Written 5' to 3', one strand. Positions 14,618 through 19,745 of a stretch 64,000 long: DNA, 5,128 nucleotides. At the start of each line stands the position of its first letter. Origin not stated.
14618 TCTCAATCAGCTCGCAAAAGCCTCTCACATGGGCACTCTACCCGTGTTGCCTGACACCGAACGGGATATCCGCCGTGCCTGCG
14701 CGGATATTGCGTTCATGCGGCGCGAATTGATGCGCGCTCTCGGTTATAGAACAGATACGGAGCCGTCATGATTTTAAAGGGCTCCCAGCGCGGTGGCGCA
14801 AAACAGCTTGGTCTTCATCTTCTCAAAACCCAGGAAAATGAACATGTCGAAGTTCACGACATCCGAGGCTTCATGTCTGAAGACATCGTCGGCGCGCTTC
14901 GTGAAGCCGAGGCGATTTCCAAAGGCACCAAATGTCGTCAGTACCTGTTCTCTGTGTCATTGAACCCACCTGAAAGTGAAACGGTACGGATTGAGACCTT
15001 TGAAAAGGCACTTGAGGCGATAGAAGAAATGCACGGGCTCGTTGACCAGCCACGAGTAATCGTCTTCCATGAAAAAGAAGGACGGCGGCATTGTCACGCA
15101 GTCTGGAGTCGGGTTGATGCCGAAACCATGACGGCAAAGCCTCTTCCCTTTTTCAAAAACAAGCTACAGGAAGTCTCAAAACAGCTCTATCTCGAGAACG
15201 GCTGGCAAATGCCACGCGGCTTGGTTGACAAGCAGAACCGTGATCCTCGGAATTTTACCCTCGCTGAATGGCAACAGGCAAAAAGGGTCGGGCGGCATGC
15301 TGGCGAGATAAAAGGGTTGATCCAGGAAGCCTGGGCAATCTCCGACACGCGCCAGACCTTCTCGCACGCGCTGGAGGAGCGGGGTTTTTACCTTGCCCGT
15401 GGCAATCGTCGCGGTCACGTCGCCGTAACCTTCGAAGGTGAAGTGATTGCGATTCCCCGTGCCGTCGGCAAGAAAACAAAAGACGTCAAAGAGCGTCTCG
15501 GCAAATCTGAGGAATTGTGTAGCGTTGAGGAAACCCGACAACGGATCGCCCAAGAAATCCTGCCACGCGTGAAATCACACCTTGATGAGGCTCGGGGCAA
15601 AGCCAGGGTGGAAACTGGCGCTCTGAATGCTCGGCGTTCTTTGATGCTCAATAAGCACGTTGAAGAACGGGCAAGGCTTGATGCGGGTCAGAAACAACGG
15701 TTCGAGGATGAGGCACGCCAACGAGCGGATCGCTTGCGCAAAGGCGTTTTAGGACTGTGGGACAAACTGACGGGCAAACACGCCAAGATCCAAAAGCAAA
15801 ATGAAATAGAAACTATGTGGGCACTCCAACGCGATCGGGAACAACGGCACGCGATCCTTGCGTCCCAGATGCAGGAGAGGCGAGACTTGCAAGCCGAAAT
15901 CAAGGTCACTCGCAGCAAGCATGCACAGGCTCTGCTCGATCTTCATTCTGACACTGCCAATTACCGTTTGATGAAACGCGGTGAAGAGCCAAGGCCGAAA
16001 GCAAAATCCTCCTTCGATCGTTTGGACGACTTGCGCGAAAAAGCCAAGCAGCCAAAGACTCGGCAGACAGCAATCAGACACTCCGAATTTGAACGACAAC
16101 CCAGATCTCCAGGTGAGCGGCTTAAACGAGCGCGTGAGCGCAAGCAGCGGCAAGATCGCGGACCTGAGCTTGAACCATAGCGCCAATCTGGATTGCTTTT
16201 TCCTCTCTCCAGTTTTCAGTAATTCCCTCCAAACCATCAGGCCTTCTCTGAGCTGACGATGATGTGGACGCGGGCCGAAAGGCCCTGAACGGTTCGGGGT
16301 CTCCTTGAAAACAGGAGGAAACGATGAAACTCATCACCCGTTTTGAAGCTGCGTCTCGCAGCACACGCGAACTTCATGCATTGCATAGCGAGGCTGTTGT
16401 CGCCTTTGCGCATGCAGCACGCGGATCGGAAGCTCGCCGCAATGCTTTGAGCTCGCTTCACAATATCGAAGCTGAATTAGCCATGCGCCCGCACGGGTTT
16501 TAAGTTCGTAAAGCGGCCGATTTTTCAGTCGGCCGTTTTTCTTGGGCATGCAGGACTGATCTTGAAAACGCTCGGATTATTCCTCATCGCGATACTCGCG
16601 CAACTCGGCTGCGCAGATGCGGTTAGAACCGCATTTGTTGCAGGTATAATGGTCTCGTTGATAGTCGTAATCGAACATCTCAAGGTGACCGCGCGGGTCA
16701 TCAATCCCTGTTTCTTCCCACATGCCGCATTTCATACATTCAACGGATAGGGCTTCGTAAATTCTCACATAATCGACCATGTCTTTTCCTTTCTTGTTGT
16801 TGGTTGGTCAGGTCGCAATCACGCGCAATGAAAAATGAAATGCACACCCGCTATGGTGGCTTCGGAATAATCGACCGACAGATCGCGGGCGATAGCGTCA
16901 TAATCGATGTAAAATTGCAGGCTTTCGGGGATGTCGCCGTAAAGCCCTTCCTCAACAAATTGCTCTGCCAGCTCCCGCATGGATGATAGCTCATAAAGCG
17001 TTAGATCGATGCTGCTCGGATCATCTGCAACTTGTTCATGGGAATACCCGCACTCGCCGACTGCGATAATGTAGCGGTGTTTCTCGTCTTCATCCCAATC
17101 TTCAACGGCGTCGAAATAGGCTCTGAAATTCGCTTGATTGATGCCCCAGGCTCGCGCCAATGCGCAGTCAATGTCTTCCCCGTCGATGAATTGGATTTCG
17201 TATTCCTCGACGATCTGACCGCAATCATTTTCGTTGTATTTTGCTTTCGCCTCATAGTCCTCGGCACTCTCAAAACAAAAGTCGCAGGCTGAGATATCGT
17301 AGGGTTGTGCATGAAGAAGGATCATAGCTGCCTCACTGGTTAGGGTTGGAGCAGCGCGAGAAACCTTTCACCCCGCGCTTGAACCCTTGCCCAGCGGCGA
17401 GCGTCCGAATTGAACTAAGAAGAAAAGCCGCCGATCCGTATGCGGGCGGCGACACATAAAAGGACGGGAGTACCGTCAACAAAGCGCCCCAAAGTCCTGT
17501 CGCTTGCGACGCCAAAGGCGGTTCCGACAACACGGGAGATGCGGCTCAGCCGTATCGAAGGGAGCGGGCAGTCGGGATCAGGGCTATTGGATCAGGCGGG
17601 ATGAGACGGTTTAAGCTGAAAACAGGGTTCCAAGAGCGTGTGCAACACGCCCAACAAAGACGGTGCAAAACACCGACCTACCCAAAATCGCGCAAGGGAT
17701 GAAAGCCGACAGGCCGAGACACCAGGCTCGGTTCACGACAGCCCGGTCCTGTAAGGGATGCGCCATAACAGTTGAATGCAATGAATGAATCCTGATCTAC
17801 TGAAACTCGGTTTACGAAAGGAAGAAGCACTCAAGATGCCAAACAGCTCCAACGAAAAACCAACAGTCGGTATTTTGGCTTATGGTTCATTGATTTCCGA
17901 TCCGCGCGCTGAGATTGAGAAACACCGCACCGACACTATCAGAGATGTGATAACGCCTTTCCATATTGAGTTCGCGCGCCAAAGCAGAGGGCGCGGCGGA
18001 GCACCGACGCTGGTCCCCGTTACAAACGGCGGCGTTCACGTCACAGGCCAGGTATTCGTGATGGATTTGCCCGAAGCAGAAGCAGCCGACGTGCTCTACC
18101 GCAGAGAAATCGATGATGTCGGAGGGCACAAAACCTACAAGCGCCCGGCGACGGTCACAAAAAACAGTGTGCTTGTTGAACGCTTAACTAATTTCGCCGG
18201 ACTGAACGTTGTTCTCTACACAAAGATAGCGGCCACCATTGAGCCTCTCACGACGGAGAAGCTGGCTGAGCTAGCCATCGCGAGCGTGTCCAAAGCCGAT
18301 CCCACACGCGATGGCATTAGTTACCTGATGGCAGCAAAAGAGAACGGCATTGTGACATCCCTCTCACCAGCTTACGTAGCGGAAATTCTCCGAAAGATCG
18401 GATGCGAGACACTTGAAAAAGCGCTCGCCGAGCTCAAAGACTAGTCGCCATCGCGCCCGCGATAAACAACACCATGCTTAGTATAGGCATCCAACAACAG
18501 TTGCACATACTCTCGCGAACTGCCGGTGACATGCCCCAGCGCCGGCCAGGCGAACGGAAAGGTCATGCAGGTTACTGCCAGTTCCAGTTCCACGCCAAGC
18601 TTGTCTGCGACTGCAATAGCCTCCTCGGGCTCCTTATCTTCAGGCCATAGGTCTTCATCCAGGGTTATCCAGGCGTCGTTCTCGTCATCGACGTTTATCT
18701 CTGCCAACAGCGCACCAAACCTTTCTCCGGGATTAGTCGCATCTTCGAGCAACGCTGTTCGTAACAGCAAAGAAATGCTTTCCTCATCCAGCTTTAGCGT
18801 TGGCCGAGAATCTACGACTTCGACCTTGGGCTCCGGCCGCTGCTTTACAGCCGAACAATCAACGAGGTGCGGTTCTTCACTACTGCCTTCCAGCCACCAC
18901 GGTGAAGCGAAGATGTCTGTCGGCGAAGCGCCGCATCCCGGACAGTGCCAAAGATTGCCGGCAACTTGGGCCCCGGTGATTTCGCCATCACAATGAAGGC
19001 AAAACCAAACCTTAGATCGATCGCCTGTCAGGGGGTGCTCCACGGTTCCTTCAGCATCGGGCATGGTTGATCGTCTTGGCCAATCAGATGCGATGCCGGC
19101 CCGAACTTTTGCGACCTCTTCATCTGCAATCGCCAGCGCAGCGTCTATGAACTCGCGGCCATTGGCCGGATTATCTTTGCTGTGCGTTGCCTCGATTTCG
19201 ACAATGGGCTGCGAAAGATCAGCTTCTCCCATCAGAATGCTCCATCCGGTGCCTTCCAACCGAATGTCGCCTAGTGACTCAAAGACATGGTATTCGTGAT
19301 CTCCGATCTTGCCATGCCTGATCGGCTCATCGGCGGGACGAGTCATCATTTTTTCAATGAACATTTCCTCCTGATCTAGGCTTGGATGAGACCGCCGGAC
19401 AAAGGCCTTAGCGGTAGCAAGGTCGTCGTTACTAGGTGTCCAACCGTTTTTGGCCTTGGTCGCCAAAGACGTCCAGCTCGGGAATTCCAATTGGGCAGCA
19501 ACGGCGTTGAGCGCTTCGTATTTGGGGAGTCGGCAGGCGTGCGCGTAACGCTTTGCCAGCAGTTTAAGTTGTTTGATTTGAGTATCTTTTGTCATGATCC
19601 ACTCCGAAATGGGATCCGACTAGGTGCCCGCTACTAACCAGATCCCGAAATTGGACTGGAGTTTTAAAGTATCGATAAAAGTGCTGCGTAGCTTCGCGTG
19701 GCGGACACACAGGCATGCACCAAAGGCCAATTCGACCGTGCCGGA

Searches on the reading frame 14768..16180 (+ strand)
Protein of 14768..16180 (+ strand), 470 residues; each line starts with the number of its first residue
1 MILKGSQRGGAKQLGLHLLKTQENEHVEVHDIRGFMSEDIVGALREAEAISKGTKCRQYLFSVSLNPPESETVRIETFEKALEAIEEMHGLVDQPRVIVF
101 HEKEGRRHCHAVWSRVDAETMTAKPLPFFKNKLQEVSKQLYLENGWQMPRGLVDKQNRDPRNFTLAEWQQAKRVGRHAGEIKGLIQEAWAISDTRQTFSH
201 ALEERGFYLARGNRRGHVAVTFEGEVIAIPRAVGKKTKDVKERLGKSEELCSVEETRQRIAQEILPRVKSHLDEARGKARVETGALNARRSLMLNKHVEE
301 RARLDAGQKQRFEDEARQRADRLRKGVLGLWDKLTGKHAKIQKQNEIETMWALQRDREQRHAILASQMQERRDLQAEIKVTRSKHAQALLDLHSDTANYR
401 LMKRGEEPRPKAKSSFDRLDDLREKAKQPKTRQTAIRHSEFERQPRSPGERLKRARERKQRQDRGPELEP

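Call 17: search_protein_families(library=pfam, proteins=[window:14768-16180:+], max_evalue=1)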
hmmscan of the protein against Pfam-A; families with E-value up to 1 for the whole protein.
window:14768-16180:+ (470 aa): 2 families
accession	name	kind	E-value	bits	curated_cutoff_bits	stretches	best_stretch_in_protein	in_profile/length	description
PF03432.20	Relaxase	-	1e-12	48.9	24.6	1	22-146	8-132/132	MobA/VirD2-like, nuclease domain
PF19386.4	DUF5961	-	0.072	13.7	25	1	67-112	12-61/72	Family of unknown function (DUF5961)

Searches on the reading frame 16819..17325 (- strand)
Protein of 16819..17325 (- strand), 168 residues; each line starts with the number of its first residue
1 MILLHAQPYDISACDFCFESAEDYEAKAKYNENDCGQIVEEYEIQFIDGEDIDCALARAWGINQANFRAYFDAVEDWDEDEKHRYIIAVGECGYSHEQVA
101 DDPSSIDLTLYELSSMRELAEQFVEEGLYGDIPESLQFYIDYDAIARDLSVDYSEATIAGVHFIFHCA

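Call 17: search_protein_families(library=pfam, proteins=[window:16819-17325:-], max_evalue=1)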
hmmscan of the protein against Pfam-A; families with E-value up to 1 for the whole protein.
window:16819-17325:- (168 aa): 3 families
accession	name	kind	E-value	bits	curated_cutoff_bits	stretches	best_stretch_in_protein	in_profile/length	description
PF07275.16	ArdA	-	2.1e-08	35.4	27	1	43-160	44-152/155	Antirestriction protein (ArdA)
PF11565.13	PorB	-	0.009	16.8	22.5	1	21-98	8-87/99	Alpha helical Porin B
PF10667.14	DUF2486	-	0.21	11.6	22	1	6-50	105-149/260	Protein of unknown function (DUF2486)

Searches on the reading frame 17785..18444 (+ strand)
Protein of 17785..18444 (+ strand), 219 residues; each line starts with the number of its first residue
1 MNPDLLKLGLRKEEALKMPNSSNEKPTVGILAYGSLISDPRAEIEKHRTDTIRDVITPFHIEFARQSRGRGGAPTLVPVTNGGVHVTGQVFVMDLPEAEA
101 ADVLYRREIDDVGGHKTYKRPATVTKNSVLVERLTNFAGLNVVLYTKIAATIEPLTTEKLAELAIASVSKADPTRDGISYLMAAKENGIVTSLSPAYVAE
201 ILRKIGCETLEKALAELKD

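Call 17: search_protein_families(library=pfam, proteins=[window:17785-18444:+], max_evalue=1)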
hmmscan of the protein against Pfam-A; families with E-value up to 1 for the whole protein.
window:17785-18444:+ (219 aa): 1 family
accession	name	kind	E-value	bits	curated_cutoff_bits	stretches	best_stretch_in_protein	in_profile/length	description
PF04752.17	ChaC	-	0.0036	17.8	21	1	30-182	3-148/176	ChaC-like protein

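Call 25: search_protein_families(library=padloc, proteins=[window:17785-18444:+], max_evalue=1)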
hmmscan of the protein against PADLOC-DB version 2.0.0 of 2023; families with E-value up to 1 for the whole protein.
window:17785-18444:+ (219 aa): 0 families

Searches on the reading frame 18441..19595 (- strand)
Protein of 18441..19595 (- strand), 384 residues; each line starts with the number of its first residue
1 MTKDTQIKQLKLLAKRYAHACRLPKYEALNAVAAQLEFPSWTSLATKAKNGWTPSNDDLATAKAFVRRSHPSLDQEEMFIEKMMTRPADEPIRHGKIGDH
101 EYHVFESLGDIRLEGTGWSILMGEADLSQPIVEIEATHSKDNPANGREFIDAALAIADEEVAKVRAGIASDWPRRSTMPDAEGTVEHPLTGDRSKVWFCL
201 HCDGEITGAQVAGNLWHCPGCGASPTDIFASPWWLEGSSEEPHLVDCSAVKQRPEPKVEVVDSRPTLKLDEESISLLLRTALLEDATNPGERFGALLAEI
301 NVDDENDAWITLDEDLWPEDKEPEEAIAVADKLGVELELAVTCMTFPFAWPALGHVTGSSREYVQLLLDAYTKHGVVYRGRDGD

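Call 17: search_protein_families(library=pfam, proteins=[window:18441-19595:-], max_evalue=1)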
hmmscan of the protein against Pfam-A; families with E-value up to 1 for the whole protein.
window:18441-19595:- (384 aa): 2 families
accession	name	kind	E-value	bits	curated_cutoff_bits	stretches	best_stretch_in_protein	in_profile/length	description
PF22289.1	DmmA-like_C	-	0.02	15.3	27.4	1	198-223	3-26/44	Dimethylamine monooxygenase subunit DmmA-like, C-terminal domain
PF11682.14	Zn_ribbon_11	-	0.62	10.2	24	0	195-222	4-25/37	Probable zinc-ribbon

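Call 25: search_protein_families(library=padloc, proteins=[window:18441-19595:-], max_evalue=1)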
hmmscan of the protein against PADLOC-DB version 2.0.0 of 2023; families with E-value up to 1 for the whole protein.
window:18441-19595:- (384 aa): 0 families
